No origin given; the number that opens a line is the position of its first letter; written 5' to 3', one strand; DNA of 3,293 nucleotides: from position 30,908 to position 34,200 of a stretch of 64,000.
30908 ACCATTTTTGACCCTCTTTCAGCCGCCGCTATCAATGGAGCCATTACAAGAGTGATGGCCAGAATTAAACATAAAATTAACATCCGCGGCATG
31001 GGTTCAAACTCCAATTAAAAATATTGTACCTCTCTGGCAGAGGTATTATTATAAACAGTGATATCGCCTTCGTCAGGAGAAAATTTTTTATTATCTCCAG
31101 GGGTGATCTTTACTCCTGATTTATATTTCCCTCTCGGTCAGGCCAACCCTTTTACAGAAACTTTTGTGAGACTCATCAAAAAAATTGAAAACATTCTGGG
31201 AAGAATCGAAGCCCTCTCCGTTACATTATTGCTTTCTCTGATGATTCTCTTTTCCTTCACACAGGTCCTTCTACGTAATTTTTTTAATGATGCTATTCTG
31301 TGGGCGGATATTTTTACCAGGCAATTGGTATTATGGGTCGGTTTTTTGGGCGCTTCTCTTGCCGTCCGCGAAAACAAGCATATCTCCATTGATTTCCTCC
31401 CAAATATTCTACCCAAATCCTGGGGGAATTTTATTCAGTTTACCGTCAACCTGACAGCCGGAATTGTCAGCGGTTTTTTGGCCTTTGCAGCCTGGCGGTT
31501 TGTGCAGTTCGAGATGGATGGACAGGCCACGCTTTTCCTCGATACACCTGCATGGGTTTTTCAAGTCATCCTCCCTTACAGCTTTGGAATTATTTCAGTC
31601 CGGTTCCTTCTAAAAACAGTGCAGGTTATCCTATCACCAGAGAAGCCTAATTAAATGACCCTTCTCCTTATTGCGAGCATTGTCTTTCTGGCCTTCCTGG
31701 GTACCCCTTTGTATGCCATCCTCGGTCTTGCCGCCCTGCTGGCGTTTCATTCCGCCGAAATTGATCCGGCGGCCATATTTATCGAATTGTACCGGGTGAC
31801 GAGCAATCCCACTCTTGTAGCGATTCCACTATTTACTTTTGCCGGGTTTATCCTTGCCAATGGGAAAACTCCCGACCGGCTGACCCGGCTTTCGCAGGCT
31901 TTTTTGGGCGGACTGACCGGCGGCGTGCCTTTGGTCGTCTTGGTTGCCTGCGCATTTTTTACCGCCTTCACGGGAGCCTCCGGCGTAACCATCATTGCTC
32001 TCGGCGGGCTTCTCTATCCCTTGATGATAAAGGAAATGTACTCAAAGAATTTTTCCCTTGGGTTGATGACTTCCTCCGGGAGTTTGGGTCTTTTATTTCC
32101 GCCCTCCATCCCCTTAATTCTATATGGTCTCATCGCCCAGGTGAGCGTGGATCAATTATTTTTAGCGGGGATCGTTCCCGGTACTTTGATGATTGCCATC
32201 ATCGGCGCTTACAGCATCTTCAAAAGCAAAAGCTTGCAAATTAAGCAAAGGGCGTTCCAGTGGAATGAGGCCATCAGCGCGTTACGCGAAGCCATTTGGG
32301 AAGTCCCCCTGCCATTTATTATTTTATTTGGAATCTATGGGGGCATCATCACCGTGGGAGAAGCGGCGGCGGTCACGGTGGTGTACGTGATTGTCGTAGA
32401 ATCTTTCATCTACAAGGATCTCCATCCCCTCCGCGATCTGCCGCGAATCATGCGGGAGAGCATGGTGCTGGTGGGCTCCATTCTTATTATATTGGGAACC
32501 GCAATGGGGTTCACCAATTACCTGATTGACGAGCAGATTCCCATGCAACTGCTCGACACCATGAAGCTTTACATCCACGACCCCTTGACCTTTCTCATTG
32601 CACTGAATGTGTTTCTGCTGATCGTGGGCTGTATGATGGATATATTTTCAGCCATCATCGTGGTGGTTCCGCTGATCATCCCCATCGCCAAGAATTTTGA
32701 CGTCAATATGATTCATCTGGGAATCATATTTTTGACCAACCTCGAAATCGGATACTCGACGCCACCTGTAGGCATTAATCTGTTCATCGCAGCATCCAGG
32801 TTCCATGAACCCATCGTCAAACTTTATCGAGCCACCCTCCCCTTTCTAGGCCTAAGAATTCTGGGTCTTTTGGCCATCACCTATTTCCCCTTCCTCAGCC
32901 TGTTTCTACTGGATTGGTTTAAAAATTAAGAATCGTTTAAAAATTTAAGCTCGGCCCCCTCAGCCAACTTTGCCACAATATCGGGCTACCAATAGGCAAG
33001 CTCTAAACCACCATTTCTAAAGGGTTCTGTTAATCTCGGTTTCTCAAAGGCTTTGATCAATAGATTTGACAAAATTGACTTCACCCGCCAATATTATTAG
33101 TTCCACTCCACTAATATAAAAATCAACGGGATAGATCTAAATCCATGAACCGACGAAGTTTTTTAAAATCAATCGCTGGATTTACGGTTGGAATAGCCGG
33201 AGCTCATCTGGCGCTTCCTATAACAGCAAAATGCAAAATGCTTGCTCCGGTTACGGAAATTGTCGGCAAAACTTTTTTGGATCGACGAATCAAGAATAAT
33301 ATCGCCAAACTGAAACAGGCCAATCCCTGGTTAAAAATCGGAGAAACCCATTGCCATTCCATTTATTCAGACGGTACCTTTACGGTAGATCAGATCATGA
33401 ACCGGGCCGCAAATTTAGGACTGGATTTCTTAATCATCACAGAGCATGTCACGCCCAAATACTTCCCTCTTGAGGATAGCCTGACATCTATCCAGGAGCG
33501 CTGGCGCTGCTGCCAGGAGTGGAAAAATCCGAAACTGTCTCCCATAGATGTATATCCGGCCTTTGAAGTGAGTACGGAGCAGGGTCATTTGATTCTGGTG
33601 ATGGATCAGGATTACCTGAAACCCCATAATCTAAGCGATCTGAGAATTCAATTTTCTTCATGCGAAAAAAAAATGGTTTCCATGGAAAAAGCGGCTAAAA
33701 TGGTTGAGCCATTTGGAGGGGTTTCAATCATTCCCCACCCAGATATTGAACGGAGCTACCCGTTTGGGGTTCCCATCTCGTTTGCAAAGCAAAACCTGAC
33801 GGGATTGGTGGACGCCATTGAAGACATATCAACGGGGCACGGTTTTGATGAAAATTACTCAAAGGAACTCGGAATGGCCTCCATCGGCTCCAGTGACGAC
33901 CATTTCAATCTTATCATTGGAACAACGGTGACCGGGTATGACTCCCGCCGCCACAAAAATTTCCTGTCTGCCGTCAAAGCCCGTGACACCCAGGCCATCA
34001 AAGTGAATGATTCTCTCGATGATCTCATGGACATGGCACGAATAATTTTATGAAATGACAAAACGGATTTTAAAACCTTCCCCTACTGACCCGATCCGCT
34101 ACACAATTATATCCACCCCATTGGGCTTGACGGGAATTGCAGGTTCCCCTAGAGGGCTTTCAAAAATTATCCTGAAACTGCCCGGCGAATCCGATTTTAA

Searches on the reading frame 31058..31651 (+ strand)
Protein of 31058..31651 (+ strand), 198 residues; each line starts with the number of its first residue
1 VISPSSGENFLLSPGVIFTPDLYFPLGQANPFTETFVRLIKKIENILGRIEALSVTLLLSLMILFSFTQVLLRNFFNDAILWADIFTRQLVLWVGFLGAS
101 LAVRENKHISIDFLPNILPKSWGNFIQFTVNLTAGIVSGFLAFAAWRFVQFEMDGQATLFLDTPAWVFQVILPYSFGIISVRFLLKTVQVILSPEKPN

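Call 67: search_protein_families(library=pfam, proteins=[window:31058-31651:+], max_evalue=0.001)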
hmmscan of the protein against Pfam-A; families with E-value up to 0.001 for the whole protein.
window:31058-31651:+ (198 aa): 1 family
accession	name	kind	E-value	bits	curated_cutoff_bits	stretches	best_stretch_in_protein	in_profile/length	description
PF04290.18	DctQ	-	4.2e-27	95.1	28.3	1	62-191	1-130/132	Tripartite ATP-independent periplasmic transporters, DctQ component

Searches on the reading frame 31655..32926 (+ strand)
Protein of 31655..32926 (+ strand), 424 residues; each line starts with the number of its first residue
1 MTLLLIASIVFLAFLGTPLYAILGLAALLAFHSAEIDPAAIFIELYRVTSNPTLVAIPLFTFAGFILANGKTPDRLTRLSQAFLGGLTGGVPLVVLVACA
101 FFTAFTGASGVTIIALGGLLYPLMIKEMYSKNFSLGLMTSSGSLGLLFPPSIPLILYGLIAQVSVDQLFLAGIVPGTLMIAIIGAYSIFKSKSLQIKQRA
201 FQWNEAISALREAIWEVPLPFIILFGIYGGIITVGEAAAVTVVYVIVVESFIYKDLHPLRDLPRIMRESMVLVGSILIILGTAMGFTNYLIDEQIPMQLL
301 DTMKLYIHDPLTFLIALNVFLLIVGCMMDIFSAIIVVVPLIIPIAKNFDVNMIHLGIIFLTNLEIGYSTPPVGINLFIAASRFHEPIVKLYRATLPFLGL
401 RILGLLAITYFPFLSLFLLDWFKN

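Call 67: search_protein_families(library=pfam, proteins=[window:31655-32926:+], max_evalue=0.001)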
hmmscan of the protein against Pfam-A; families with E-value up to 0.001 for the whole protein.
window:31655-32926:+ (424 aa): 1 family
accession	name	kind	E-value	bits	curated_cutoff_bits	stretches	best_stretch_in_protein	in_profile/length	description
PF06808.19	DctM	-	2.1e-80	271.1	23.8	1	8-412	3-411/413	Tripartite ATP-independent periplasmic transporter, DctM component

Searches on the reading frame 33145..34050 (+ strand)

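Call 67: search_protein_families(library=pfam, proteins=[window:33145-34050:+], max_evalue=0.001)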
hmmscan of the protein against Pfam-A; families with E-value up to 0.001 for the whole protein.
window:33145-34050:+ (302 aa): 1 family
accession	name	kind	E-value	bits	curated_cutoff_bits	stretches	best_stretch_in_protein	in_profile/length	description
PF02811.25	PHP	-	3.8e-06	27.8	26.4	1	68-151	2-77/164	PHP domain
